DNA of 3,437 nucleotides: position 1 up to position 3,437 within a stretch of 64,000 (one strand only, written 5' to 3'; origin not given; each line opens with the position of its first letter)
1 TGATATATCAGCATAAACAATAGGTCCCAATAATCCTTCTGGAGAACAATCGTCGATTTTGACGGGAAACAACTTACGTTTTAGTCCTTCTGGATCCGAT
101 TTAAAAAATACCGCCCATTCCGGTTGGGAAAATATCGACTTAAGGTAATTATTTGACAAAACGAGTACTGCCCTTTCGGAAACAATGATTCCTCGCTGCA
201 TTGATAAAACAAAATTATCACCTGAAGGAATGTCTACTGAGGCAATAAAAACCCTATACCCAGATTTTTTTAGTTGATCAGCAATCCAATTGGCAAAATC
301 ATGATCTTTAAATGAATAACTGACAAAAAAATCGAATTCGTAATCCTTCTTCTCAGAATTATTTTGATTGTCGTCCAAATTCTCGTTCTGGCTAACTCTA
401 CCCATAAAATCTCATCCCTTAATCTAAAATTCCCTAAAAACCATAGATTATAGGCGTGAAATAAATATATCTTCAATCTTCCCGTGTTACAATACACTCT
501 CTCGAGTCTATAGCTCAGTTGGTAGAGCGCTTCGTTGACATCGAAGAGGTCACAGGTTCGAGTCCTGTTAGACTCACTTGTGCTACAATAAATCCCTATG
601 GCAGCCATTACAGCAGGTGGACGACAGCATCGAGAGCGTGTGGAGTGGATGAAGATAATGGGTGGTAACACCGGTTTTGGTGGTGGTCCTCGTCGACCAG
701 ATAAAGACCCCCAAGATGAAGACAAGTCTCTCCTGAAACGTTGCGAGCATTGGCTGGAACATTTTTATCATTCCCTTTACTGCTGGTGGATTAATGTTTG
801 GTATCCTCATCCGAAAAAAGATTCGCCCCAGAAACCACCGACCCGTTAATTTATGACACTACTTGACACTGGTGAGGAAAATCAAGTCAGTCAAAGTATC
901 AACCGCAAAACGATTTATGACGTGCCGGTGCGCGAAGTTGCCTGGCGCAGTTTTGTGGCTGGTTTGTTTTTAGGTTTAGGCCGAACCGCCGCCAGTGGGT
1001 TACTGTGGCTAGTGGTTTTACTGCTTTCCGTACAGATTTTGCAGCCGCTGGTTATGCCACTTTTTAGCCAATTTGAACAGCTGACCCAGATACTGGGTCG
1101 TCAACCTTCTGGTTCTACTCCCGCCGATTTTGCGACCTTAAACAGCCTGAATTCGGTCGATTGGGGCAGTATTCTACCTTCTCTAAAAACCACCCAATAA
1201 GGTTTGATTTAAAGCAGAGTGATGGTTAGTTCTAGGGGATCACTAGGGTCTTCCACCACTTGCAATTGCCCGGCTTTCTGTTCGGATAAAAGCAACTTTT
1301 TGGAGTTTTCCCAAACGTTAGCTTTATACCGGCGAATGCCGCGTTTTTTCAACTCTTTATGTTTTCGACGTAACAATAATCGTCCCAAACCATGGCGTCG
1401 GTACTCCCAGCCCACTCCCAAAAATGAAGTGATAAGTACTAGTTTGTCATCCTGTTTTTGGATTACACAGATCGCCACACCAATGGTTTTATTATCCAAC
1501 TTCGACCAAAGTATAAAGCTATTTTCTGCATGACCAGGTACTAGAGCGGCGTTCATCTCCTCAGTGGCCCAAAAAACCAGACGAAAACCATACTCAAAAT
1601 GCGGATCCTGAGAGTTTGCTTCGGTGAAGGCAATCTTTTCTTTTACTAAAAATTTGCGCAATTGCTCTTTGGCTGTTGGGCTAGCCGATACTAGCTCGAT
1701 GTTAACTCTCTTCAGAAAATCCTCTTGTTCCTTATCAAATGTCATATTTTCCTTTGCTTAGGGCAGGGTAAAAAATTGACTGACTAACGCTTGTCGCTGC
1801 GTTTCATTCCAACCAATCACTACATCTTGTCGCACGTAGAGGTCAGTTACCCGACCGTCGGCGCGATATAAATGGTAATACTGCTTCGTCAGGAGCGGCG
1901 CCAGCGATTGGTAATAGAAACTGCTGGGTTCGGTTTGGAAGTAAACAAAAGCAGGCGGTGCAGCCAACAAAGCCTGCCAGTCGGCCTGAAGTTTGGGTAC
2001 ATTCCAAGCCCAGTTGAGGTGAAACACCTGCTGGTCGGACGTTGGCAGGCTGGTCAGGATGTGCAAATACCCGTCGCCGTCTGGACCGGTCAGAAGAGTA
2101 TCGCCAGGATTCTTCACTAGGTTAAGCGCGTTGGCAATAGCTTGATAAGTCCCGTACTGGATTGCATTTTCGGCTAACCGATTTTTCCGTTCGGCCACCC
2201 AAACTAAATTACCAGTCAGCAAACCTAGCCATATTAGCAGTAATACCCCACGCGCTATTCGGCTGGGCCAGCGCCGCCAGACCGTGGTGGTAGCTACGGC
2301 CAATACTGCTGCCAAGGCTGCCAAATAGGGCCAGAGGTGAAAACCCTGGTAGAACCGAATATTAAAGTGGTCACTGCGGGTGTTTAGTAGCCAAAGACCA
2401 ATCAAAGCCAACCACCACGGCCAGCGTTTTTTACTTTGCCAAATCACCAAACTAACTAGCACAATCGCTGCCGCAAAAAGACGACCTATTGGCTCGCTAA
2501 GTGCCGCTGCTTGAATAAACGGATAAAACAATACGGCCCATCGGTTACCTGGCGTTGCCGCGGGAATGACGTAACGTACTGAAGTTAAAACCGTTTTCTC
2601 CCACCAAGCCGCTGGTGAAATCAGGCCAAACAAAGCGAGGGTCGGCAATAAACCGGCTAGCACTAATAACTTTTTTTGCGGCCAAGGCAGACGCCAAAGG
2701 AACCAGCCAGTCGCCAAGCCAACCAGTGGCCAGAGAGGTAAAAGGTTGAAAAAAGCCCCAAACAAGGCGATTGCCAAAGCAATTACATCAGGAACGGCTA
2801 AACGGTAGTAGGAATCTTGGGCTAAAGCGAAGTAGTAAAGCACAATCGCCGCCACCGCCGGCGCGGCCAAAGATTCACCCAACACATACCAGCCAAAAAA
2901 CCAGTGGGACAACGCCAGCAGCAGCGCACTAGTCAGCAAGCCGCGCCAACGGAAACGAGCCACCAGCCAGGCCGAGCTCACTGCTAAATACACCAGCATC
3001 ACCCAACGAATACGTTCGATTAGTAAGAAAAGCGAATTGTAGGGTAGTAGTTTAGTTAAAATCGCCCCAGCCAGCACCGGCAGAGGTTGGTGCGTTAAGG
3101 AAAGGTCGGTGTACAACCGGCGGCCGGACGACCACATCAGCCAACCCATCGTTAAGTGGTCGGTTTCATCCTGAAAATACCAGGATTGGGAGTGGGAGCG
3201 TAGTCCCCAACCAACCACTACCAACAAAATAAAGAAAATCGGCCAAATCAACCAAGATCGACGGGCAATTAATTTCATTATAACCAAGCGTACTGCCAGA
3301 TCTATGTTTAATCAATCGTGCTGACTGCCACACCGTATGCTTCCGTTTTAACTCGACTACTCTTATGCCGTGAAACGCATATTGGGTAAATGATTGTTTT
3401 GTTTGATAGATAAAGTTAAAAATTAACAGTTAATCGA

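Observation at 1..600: Window-edge TIR-domain gene in AT-rich DNA next to tRNA-Val: probable edge of a defence island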

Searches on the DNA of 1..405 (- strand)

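Call 86: search_dna_similar(query=L002:74-1448:+, collection=plasmids, mode=distant, max_evalue=0.001, max_rows=8)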
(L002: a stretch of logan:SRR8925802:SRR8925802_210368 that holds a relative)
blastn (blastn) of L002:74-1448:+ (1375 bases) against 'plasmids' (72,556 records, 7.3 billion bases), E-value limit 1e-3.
No match.

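Call 87: search_dna_similar(query=L002:74-1448:+, collection=phages, mode=distant, max_evalue=0.001, max_rows=8)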
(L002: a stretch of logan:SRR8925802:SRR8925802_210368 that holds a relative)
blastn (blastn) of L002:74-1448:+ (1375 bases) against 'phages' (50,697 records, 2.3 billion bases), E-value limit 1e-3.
No match.

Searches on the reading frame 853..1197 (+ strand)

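Call 18: search_protein_families(library=pfam, proteins=[window:853-1197:+], max_evalue=1)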
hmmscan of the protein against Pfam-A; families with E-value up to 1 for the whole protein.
window:853-1197:+ (115 aa): 1 family
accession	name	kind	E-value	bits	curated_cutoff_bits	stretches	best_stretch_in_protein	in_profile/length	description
PF18910.5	DUF5665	-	0.1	13.2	27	1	27-73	3-46/56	Domain of unknown function (DUF5665)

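Call 62: search_protein_families(library=padloc, proteins=[window:853-1197:+], max_evalue=0.001)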
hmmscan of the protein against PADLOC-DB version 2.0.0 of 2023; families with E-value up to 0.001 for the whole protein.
window:853-1197:+ (115 aa): 0 families

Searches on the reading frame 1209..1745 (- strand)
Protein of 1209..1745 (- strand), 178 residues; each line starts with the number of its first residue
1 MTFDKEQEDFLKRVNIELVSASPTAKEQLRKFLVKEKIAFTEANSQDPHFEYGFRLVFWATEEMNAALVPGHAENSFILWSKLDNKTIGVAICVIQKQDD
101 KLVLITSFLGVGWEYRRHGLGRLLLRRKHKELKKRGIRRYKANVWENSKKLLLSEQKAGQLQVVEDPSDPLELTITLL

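Call 18: search_protein_families(library=pfam, proteins=[window:1209-1745:-], max_evalue=1)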
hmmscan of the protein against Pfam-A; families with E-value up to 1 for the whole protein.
window:1209-1745:- (178 aa): 4 families
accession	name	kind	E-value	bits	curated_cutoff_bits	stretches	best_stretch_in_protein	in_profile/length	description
PF00583.31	Acetyltransf_1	-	3.8e-06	27.6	20.7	1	71-147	28-103/116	Acetyltransferase (GNAT) family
PF13508.13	Acetyltransf_7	-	4.1e-05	24.3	27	1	81-140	8-65/84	Acetyltransferase (GNAT) domain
PF13673.13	Acetyltransf_10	-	0.013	15.9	23.6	1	63-144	21-92/128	Acetyltransferase (GNAT) domain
PF13480.13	Acetyltransf_6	-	0.12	13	22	1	80-140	76-132/143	Acetyltransferase (GNAT) domain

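Call 62: search_protein_families(library=padloc, proteins=[window:1209-1745:-], max_evalue=0.001)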
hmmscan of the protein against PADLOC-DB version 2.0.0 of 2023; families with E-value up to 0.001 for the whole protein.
window:1209-1745:- (178 aa): 0 families

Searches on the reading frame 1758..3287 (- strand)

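Call 18: search_protein_families(library=pfam, proteins=[window:1758-3287:-], max_evalue=1)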
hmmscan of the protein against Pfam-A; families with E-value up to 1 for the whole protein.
window:1758-3287:- (509 aa): 1 family
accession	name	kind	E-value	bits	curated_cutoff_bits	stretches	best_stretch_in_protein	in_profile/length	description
PF24357.1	TMD0_ABC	-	0.0077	16.8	27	1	306-365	85-143/159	ABC transporter TMD0 domain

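Call 62: search_protein_families(library=padloc, proteins=[window:1758-3287:-], max_evalue=0.001)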
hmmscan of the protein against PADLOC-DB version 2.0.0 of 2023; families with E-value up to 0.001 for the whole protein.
window:1758-3287:- (509 aa): 0 families
